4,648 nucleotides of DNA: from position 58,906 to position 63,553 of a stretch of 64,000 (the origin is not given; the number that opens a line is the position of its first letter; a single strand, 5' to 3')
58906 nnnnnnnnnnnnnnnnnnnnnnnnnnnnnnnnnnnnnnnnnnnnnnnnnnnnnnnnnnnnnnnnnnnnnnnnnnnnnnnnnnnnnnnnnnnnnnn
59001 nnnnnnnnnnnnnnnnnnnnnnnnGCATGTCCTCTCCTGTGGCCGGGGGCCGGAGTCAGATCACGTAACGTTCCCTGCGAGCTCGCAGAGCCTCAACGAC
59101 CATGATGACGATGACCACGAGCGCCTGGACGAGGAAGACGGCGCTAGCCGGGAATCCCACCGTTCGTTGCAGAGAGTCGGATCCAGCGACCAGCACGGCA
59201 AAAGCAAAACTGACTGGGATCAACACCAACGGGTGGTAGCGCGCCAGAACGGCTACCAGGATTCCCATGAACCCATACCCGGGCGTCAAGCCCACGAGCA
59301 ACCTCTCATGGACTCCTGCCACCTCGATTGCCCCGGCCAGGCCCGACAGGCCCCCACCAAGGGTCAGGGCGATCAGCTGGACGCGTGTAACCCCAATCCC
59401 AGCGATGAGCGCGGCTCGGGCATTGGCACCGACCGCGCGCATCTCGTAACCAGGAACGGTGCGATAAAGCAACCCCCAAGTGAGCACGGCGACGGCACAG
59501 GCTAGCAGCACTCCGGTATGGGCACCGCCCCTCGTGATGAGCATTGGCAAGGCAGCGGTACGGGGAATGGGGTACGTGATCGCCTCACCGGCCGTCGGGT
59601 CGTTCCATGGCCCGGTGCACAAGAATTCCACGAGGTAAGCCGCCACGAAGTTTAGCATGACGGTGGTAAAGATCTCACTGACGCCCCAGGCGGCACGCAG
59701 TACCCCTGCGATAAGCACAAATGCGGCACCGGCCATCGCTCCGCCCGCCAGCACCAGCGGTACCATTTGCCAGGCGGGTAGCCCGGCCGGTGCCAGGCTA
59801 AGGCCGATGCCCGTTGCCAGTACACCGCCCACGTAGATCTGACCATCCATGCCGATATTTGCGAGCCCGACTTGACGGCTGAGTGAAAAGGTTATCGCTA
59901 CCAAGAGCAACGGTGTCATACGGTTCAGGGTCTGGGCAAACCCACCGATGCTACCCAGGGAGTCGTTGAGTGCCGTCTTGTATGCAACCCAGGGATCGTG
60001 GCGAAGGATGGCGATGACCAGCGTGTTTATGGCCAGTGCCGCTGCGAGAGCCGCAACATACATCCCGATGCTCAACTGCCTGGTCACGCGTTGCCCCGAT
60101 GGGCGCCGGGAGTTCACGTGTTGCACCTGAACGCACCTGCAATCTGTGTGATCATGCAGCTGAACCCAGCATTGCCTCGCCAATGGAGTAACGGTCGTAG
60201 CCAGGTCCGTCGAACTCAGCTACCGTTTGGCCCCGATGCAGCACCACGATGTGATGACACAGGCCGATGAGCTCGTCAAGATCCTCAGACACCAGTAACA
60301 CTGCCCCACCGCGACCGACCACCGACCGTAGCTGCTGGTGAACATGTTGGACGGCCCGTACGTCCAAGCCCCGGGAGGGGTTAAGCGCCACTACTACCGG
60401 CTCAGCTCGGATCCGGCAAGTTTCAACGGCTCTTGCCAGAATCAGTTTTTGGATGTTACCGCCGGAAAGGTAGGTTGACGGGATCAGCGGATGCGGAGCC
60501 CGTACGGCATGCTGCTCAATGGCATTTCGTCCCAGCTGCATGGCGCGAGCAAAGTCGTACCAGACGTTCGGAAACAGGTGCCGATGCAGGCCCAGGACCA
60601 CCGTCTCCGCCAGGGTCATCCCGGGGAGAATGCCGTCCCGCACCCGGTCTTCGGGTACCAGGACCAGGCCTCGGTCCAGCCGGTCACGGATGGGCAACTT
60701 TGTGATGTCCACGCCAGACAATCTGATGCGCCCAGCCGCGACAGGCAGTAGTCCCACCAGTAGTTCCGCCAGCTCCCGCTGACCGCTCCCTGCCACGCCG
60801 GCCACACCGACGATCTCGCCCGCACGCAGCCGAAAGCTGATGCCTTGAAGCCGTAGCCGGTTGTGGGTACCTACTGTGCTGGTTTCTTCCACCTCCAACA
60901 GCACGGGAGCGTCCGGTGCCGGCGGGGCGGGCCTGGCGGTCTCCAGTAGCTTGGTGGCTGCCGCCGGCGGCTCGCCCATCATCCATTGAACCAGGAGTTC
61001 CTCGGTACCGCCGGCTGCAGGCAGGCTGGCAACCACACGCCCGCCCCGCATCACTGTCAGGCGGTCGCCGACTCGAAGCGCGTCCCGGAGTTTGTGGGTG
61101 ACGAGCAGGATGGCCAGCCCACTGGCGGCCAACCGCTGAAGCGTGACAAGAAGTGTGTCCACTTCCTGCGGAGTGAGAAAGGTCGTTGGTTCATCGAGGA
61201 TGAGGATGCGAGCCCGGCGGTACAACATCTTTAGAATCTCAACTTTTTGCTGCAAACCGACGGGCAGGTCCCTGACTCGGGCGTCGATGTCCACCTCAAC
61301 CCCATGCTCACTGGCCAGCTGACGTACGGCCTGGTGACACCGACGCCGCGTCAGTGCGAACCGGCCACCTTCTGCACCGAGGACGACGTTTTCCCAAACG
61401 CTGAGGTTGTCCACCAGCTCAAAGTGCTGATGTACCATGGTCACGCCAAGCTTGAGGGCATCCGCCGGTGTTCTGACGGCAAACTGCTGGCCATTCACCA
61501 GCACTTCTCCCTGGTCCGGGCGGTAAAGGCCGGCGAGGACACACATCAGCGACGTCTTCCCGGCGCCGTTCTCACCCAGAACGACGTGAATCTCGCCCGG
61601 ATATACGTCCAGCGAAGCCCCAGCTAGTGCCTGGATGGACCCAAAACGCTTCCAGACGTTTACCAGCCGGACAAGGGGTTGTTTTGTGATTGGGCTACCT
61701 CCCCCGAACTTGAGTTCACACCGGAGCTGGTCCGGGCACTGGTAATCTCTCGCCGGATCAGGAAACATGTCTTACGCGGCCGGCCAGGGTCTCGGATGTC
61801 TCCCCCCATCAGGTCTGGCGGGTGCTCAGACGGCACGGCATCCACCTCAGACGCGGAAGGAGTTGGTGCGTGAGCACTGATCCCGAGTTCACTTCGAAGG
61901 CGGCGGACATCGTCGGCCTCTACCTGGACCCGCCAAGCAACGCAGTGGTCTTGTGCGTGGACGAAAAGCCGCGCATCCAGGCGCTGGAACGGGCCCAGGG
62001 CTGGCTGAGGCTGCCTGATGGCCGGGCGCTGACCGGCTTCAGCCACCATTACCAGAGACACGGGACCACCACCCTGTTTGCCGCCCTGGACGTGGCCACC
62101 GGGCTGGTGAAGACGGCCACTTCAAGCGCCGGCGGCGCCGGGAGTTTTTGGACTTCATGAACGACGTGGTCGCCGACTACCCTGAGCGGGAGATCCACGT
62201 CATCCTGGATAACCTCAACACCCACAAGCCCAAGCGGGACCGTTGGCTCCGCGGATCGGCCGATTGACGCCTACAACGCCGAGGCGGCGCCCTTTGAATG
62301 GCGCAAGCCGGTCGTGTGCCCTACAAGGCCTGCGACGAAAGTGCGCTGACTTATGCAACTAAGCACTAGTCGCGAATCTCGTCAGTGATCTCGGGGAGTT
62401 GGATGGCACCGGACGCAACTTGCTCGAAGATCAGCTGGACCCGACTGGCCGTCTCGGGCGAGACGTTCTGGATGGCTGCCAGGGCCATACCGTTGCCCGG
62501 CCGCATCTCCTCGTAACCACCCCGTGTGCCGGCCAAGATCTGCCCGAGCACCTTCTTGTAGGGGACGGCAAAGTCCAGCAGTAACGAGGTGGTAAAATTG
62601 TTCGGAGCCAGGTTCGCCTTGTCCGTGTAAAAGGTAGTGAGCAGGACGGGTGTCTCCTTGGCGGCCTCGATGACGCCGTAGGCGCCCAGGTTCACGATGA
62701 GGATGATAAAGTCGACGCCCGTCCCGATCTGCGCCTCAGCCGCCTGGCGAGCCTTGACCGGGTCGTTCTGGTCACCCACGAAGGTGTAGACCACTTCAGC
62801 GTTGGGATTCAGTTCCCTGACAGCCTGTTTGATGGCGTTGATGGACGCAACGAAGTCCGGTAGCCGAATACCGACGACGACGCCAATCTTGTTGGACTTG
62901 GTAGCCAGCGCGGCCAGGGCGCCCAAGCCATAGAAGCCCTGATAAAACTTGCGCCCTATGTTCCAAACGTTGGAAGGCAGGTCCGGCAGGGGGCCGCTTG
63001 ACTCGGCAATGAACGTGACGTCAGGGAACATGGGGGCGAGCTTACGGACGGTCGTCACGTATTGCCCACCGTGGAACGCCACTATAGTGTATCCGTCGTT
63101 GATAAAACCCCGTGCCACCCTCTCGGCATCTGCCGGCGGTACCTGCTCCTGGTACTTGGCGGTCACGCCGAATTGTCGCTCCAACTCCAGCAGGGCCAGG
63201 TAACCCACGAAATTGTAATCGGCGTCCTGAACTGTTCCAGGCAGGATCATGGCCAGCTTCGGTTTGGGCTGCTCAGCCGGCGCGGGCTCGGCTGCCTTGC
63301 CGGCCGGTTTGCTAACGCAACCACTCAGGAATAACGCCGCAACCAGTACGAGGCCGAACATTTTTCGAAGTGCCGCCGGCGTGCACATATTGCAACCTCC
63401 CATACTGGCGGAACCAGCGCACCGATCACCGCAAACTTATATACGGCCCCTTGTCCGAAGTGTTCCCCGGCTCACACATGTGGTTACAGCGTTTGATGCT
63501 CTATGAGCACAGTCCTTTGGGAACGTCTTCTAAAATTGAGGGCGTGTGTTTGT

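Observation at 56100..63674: Low-GC horizontally acquired cassette: AOR-family oxidoreductase co-oriented with a BMP-type ABC importer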

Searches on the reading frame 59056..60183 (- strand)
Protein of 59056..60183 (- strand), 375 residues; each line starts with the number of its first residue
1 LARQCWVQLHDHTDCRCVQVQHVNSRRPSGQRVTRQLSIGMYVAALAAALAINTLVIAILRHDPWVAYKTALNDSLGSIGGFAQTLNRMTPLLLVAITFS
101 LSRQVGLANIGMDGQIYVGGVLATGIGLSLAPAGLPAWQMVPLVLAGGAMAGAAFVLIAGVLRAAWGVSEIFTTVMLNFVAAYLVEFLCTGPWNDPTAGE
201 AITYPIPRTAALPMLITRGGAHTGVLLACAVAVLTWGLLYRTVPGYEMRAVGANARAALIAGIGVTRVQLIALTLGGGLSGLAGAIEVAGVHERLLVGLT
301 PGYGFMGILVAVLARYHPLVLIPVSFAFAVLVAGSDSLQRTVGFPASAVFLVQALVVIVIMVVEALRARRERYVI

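Call 5: search_protein_families(library=pfam, proteins=[window:59056-60183:-])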
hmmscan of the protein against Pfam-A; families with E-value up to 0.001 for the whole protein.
window:59056-60183:- (375 aa): 1 family
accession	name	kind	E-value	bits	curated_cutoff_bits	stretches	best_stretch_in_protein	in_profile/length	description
PF02653.21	BPD_transp_2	-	1.9e-25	90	26.8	1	83-359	3-267/269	Branched-chain amino acid transport system / permease component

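Call 6: search_protein_families(library=ncbifam, proteins=[window:59056-60183:-])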
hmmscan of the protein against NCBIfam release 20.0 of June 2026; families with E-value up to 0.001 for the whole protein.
window:59056-60183:- (375 aa): 3 families
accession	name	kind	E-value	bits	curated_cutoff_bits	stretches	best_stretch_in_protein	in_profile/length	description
NF047929.1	ABC_B6_perm_2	equivalog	4.2e-52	177.4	400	1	42-372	6-334/337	putative B6 ABC transporter permease subunit 2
NF047928.1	ABC_B6_perm_1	equivalog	2.6e-12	46.5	465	1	89-368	21-296/311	putative B6 ABC transporter permease subunit 1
TIGR03409.1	urea_trans_UrtB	equivalog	1.8e-07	31.1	250.3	1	225-285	148-208/291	urea ABC transporter permease subunit UrtB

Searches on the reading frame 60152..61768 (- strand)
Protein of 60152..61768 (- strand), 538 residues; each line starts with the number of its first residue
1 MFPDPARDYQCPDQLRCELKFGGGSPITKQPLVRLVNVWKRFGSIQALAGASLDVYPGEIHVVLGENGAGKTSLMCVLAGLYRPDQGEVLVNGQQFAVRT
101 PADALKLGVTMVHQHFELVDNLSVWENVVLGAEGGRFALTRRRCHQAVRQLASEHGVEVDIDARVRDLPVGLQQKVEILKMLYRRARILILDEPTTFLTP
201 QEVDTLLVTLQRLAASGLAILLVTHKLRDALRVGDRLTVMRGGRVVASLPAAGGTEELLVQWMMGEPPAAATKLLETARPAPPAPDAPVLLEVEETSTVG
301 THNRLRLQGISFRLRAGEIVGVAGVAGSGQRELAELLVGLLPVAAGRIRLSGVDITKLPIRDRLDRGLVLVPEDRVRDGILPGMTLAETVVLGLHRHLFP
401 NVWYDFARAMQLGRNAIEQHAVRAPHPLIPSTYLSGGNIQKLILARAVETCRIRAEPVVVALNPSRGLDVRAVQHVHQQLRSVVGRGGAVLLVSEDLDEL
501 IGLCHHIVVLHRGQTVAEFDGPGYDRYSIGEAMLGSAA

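Call 5: search_protein_families(library=pfam, proteins=[window:60152-61768:-])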
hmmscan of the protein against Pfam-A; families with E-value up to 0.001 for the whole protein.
window:60152-61768:- (538 aa): 2 families
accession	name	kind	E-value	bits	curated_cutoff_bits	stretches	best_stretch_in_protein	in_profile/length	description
PF00005.33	ABC_tran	-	1.8e-42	145.7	25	2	49-196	2-137/137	ABC transporter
PF13304.12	AAA_21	-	9.7e-07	29.6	27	0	166-225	236-298/304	AAA domain, putative AbiEii toxin, Type IV TA system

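Call 6: search_protein_families(library=ncbifam, proteins=[window:60152-61768:-])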
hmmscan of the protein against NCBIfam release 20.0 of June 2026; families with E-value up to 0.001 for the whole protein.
window:60152-61768:- (538 aa): 186 families (the best 25 are shown)
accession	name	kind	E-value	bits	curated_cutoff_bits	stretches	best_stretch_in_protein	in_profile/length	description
NF047930.1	ABC_ATP_B6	equivalog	1.8e-126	422.7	670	1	32-535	2-510/510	putative B6 ABC transporter ATP-binding protein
NF011967.0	PRK15439.1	equivalog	3.6e-94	316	586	1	28-516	7-482/510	autoinducer 2 ABC transporter ATP-binding protein LsrA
NF010069.0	PRK13549.1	equivalog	2.2e-93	313.5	699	1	30-522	3-490/513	xylose ABC transporter ATP-binding protein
NF008442.0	PRK11288.1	equivalog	1.3e-92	310.7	689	1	29-519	4-481/504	L-arabinose ABC transporter ATP-binding protein AraG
NF041861.1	YtfR_transport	equivalog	3.3e-88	296.3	850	1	34-521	3-478/492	galactofuranose ABC transporter, ATP-binding protein YtfR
TIGR02633.1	xylG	equivalog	1.7e-86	290.7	723.65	1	33-519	2-485/500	D-xylose ABC transporter ATP-binding protein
NF008030.0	PRK10762.1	equivalog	3.2e-86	290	745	1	30-520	2-478/501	ribose ABC transporter ATP-binding protein RbsA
NF007253.0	PRK09700.1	equivalog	3e-83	280.2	772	1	30-517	3-489/510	D-allose ABC transporter ATP-binding protein AlsA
NF040905.2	GguA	equivalog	3.2e-82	276.5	810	1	34-520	3-487/500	multiple monosaccharide ABC transporter ATP-binding protein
NF008215.0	PRK10982.1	equivalog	1.7e-75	254.6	828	1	29-515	10-484/506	galactose/methyl galactoside ABC transporter ATP-binding protein MglA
TIGR01188.1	drrA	subfamily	6.6e-54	183.2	312.45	2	40-248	1-205/302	daunorubicin resistance ABC transporter, ATP-binding protein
TIGR03410.1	urea_trans_UrtE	equivalog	8.3e-51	172.7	285.8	2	36-252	4-217/230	urea ABC transporter ATP-binding subunit UrtE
NF010060.0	PRK13537.1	equivalog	2.2e-46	158.2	521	2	30-248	13-227/314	nodulation factor ABC transporter ATP-binding protein NodI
TIGR04406.1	LPS_export_lptB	equivalog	3.6e-46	157.4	240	2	36-248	5-216/239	LPS export ABC transporter ATP-binding protein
NF040840.2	tungstate_WtpC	equivalog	2e-45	155.6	440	2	39-246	8-210/347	tungstate ABC transporter ATP-binding protein WtpC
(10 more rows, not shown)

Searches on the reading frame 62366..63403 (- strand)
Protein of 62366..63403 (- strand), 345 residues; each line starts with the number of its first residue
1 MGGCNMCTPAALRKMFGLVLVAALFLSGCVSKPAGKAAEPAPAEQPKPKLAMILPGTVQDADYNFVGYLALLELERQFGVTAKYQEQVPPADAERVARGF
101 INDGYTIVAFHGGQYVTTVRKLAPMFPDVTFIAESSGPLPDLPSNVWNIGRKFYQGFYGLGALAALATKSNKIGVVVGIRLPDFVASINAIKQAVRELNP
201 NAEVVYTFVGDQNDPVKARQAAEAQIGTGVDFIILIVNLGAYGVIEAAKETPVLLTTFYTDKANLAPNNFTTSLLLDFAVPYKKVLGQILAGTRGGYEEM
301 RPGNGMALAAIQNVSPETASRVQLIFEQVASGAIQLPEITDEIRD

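Call 5: search_protein_families(library=pfam, proteins=[window:62366-63403:-])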
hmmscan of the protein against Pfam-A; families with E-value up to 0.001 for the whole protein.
window:62366-63403:- (345 aa): 2 families
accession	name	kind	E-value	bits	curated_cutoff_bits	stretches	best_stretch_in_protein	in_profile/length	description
PF02608.20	Bmp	-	2.3e-29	102.8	24.1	1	48-294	2-252/301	ABC transporter substrate-binding protein PnrA-like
PF13407.12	Peripla_BP_4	-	0.00032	20.8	35.1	1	186-264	138-222/258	Periplasmic binding protein domain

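Call 6: search_protein_families(library=ncbifam, proteins=[window:62366-63403:-])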
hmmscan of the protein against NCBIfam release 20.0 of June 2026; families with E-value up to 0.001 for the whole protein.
window:62366-63403:- (345 aa): 1 family
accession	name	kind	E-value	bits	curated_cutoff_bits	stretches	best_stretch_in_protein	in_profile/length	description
NF047927.1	ABC_BMP_B6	equivalog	4e-19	68.9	400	1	49-341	4-304/314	putative B6 ABC transporter substrate-binding protein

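Call 34: search_solved_structures(query=window:62366-63403:-, show_alignments=3, max_evalue=0.01)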
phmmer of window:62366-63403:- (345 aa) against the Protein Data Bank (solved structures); distinct sequences matched with E-value up to 0.01: 14.
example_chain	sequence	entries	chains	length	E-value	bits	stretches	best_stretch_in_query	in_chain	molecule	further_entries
6pi5_A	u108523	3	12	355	8.2e-25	91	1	46-314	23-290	Atrazine periplasmic binding protein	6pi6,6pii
4p98_A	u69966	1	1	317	1.2e-20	77.3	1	43-339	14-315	Extracellular solute-binding protein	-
7x0r_A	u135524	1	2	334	6.2e-17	65.1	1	47-275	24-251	Lbp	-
3s99_A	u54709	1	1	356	4.4e-14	55.7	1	43-283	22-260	Basic membrane lipoprotein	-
6shu_A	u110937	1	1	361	6.6e-10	42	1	141-276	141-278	Basic membrane protein D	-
9q1u_A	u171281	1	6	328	5.6e-09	39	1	47-277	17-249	Basic membrane protein A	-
2hqb_A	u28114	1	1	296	1.4e-06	31.1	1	51-275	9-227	Transcriptional activator of comK gene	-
6ya3_C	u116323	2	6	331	0.0007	22.2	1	152-249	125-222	Lipoprotein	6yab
6y9u_A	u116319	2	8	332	0.0007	22.2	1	153-249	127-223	Lipoprotein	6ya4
6yab_AAA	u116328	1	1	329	0.00073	22.2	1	152-249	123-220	Lipoprotein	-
6yab_DDD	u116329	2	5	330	0.00076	22.1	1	152-249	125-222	Lipoprotein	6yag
2fqw_A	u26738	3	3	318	0.00079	22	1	56-250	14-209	Membrane lipoprotein tmpC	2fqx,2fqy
4iil_A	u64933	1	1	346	0.0062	19.1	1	165-272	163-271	Membrane lipoprotein TpN38(b)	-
4pev_A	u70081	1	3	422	0.0087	18.6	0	41-252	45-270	Membrane lipoprotein family protein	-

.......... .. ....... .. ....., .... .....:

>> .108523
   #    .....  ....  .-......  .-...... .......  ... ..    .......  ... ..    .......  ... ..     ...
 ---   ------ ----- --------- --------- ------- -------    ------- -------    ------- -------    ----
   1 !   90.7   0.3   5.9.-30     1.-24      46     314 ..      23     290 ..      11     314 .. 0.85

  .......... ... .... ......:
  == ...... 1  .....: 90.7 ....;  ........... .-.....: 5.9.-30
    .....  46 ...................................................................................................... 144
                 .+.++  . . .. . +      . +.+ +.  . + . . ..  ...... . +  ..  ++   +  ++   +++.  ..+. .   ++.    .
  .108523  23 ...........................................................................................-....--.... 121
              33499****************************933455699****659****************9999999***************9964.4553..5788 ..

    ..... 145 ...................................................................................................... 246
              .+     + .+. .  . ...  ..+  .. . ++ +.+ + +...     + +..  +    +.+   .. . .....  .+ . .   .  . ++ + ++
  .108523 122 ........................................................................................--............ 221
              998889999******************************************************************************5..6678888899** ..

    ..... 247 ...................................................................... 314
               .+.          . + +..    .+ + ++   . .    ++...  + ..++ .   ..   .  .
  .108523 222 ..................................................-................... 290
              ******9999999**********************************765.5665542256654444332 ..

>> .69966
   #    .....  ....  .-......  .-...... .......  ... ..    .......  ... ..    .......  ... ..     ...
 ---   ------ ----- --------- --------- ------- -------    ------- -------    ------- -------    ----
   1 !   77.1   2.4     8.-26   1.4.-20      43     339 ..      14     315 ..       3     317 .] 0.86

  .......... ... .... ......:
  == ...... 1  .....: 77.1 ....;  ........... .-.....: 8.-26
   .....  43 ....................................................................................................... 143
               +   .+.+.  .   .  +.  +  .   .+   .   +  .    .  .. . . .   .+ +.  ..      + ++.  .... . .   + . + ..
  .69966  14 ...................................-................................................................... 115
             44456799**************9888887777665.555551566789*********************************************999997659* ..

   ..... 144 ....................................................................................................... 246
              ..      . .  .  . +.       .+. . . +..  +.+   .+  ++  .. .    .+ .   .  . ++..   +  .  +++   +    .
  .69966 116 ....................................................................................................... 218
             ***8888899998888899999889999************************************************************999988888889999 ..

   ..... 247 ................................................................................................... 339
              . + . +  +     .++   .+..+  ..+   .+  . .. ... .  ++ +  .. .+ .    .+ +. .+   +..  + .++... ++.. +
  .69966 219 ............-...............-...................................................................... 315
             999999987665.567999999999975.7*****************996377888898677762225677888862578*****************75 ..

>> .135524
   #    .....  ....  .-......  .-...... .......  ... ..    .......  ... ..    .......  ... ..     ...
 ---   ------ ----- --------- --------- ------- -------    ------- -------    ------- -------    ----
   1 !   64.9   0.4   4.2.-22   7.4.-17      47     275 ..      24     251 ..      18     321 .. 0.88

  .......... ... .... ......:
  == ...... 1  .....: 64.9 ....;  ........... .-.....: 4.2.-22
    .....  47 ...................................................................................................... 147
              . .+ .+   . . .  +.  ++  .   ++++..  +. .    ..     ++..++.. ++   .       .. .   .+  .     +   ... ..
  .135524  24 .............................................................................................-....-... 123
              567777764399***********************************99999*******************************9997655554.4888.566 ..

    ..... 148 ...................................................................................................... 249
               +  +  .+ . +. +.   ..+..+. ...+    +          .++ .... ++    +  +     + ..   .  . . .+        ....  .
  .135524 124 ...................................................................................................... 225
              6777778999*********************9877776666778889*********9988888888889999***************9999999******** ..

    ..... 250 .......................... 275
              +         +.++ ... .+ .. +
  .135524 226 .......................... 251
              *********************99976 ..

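Call 80: find_encoding_contigs(protein=window:62366-63388:-, flank=10000, max_places=3)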
Protein window:62366-63388:- (340 aa): 3 contigs read that carry it; 3 places shown.
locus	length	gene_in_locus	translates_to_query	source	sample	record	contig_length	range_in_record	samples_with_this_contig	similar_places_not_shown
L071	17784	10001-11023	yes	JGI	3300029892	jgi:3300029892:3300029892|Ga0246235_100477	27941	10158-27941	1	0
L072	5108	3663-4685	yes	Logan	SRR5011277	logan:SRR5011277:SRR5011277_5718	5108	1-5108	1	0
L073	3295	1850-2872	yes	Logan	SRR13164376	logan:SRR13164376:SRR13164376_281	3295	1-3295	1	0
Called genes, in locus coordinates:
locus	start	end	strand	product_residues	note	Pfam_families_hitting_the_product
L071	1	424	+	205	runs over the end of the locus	PF05362:Lon_C, PF13541:ChlI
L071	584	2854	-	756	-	PF26550:Tricorn_2nd (weak), PF26549:Tricorn_N (weak), PF07676:PD40 (weak), PF26549:Tricorn_N (weak), PF26550:Tricorn_2nd, PF07676:PD40, PF26549:Tricorn_N, PF00326:Peptidase_S9, +5 more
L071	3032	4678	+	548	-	PF02511:Thy1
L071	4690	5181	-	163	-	PF03061:4HBT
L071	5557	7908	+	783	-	PF02190:LON_substr_bdg, PF00004:AAA, PF07728:AAA_5 (weak), PF22667:Lon_lid, PF05362:Lon_C, PF13541:ChlI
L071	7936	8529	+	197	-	PF01926:MMR_HSR1, PF02421:FeoB_N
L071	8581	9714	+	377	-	PF00155:Aminotran_1_2, PF00266:Aminotran_5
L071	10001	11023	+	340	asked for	PF02608:Bmp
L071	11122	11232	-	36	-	-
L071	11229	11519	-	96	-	-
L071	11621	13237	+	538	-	PF00005:ABC_tran, PF13304:AAA_21 (faint), PF00005:ABC_tran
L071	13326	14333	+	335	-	PF02653:BPD_transp_2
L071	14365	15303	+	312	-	PF02653:BPD_transp_2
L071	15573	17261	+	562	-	PF02730:AFOR_N, PF01314:AFOR_C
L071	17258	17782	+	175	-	?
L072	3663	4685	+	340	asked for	PF02608:Bmp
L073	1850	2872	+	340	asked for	PF02608:Bmp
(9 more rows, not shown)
